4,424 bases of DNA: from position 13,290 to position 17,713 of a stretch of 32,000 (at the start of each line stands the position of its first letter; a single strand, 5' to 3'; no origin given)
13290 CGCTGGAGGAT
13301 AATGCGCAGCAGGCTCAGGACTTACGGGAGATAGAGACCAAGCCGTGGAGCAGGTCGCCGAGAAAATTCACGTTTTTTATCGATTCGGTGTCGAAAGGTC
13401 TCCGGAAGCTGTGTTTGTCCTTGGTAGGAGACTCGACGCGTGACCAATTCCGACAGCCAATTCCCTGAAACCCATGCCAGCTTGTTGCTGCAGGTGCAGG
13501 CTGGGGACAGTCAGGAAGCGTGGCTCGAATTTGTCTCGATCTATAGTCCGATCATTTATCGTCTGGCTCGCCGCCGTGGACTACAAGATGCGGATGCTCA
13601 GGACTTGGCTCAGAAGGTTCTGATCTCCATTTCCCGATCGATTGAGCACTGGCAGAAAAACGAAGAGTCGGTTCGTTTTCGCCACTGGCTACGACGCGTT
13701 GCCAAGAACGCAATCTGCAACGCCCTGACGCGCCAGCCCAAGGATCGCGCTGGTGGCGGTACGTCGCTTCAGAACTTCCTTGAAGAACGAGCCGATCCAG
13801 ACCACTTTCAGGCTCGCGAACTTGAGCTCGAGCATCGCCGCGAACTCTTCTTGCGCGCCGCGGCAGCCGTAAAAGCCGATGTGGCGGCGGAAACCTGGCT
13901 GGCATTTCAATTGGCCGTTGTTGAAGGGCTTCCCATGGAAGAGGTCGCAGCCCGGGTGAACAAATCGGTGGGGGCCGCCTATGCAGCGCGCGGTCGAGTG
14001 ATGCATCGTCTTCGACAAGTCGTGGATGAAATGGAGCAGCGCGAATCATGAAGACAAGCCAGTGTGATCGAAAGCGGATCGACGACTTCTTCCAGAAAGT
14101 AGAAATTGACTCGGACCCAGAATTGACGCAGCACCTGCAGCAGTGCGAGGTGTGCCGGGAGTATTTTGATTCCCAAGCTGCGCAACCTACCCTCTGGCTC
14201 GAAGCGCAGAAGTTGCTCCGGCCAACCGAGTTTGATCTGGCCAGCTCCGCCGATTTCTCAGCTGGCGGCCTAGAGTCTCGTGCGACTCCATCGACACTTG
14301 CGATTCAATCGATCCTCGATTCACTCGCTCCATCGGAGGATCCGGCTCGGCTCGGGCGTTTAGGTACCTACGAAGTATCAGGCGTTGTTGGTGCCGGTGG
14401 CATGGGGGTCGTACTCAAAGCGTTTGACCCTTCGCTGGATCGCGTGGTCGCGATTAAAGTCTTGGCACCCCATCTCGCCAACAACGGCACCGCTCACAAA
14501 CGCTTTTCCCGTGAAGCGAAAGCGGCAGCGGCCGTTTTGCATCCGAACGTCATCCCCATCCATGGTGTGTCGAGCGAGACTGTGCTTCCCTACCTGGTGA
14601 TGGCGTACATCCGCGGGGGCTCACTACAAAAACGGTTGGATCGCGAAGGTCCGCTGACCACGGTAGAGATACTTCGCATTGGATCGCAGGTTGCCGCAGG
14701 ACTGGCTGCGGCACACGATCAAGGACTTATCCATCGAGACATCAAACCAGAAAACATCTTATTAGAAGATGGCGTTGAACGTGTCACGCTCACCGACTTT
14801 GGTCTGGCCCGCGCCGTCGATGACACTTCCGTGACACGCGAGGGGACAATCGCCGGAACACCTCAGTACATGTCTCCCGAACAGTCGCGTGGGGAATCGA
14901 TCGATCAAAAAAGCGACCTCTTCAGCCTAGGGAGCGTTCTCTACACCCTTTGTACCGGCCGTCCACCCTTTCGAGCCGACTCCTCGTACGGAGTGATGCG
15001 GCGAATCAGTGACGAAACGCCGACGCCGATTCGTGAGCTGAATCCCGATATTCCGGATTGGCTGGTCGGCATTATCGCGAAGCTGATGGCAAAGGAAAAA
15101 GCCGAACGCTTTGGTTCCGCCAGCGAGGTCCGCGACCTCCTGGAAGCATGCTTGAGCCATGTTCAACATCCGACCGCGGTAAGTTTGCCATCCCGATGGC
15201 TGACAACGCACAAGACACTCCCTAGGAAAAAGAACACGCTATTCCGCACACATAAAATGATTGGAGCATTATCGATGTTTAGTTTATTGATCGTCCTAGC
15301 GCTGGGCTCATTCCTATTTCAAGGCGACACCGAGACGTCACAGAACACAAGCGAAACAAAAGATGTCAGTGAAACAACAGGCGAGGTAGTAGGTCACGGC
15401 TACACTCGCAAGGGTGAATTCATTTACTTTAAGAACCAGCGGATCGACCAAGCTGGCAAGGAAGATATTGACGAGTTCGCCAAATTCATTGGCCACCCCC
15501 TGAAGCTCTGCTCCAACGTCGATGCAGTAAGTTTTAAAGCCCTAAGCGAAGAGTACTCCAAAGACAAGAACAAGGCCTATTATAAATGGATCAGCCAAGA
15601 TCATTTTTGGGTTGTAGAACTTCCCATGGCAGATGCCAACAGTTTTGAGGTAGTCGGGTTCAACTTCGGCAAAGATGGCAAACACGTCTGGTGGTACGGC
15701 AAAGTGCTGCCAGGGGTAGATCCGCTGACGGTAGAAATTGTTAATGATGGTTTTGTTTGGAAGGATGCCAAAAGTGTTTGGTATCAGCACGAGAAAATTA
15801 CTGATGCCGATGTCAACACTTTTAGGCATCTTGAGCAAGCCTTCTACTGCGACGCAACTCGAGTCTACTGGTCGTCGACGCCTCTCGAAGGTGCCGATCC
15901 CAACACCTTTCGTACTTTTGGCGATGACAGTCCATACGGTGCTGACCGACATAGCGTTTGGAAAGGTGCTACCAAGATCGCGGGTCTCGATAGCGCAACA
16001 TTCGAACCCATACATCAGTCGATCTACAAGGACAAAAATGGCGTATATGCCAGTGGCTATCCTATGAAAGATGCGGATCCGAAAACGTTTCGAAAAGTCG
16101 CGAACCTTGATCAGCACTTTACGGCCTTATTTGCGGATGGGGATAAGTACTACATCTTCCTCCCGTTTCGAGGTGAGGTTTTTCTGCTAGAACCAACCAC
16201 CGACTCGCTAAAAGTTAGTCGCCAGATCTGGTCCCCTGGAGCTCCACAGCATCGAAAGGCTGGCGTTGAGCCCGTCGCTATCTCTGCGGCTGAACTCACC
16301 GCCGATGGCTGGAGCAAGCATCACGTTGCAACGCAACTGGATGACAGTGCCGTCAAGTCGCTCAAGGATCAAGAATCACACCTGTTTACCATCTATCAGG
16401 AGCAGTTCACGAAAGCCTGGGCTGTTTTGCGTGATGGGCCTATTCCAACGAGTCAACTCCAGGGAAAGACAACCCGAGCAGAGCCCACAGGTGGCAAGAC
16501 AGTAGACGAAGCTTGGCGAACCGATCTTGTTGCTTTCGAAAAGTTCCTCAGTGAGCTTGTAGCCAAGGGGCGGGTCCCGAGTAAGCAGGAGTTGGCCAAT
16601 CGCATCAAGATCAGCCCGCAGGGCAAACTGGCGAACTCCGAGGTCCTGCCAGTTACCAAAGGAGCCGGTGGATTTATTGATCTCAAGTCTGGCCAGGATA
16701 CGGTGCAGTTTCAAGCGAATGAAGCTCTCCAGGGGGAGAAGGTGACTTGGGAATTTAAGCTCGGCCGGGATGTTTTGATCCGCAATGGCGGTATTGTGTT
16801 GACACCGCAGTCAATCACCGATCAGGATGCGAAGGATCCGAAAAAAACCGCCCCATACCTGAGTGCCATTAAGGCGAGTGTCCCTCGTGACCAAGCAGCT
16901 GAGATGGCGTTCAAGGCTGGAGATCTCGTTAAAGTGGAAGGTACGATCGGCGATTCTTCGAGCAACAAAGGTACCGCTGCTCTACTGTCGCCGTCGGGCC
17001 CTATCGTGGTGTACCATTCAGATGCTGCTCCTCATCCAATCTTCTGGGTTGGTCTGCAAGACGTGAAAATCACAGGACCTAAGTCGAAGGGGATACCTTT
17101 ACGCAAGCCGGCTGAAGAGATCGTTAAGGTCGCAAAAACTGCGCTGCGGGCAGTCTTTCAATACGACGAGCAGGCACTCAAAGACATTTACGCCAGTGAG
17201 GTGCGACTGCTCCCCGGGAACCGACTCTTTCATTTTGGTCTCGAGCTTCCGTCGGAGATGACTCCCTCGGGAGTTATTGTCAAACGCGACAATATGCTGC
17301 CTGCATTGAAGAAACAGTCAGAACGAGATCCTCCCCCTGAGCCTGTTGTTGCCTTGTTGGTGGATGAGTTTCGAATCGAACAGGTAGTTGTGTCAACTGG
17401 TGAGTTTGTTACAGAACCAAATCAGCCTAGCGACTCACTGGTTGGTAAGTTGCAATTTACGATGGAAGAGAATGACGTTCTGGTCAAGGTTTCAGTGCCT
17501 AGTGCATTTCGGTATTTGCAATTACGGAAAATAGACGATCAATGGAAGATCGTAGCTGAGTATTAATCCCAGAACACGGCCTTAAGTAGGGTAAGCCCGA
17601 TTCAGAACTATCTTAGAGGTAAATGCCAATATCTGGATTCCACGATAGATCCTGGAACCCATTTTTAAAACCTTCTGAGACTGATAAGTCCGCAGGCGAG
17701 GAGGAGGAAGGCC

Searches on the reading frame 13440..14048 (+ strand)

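Call 87: search_protein_families(library=pfam, proteins=[window:13440-14048:+], max_evalue=0.00001)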
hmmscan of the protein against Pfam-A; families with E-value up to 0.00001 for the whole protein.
window:13440-14048:+ (203 aa): 1 family
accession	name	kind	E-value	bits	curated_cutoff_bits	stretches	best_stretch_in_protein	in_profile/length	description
PF04542.20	Sigma70_r2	-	3.3e-11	43.2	24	1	32-99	2-68/71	Sigma-70 region 2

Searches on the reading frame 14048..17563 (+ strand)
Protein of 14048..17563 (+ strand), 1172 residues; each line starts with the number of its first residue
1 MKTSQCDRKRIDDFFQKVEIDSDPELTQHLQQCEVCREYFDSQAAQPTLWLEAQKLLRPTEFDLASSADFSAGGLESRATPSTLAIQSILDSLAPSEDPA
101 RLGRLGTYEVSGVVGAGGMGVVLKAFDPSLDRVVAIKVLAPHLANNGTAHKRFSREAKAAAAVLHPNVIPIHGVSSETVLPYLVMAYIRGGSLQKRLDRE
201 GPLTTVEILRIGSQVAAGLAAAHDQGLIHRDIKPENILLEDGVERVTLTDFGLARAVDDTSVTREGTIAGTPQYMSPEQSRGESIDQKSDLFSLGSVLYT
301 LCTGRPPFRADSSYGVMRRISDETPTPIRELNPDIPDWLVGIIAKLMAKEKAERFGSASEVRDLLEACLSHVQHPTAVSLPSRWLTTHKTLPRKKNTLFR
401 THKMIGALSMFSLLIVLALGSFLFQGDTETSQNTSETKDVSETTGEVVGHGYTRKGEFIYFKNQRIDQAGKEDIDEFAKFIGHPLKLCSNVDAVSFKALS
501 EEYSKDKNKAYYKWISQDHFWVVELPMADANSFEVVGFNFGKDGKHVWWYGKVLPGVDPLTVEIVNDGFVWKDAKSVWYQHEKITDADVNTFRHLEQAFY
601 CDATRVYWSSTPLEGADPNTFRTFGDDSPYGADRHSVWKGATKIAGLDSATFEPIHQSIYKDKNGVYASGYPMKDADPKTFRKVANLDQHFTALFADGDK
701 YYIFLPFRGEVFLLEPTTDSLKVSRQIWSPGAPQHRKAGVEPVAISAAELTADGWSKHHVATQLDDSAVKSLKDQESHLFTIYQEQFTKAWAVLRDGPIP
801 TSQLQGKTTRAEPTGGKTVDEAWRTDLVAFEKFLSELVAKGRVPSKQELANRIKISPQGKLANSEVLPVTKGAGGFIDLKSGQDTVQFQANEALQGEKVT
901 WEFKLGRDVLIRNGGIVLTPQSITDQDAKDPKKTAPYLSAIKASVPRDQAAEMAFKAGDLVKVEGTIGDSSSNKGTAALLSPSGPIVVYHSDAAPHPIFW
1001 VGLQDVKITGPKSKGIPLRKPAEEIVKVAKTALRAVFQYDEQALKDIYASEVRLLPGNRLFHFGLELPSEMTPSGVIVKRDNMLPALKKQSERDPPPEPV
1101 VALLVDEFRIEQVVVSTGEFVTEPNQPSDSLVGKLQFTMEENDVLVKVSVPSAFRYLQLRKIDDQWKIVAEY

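Call 87: search_protein_families(library=pfam, proteins=[window:14048-17563:+], max_evalue=0.00001)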
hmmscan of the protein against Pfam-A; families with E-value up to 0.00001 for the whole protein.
window:14048-17563:+ (1172 aa): 3 families
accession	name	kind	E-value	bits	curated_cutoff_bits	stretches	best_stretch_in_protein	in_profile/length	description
PF00069.31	Pkinase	-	2.2e-48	165.4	31.7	1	108-357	1-254/263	Protein kinase domain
PF13644.11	DKNYY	-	7.6e-45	153.4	25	3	572-702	3-137/141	DKNYY family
PF07714.23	PK_Tyr_Ser-Thr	-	2.5e-34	119.2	23.1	1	113-354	6-248/258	Protein tyrosine and serine/threonine kinase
